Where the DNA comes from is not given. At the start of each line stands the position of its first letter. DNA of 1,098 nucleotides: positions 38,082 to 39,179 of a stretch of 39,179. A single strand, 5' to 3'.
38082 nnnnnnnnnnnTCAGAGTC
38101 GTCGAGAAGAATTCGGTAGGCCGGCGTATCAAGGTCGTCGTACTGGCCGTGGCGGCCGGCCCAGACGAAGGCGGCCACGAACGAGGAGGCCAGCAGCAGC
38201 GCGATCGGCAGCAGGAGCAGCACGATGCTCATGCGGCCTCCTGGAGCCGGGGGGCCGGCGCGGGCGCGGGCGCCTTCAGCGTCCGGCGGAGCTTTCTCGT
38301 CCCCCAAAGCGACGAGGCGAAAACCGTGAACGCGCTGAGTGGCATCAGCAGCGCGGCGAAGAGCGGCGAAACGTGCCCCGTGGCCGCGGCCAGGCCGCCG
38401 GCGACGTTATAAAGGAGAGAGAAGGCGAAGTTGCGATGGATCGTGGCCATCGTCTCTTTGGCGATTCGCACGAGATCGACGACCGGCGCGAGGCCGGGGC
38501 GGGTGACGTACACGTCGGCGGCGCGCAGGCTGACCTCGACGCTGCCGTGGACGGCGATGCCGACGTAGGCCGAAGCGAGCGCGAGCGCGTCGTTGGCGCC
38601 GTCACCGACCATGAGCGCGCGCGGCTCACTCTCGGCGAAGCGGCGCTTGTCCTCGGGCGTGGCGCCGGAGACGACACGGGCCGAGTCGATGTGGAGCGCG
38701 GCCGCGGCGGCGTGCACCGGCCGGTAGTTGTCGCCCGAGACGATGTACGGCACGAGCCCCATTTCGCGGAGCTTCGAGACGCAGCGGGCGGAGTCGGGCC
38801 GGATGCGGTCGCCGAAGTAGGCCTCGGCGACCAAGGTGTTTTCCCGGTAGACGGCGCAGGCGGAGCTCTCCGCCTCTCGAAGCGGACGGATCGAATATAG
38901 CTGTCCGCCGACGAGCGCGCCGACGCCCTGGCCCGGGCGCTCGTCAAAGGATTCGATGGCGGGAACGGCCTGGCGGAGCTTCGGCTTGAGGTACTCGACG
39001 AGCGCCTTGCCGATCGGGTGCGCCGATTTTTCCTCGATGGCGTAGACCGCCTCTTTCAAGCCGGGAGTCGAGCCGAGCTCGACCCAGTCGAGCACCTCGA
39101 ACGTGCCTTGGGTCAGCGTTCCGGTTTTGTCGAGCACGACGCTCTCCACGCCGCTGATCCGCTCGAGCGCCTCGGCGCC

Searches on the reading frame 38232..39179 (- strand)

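Call 43: search_protein_families(library=pfam, proteins=[window:38232-39179:-], max_evalue=0.001)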
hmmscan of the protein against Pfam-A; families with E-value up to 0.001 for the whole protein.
window:38232-39179:- (316 aa): 1 family
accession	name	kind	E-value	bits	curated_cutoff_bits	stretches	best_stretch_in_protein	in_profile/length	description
PF00702.32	Hydrolase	-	2e-22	80.9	26.4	1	14-204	4-190/191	haloacid dehalogenase-like hydrolase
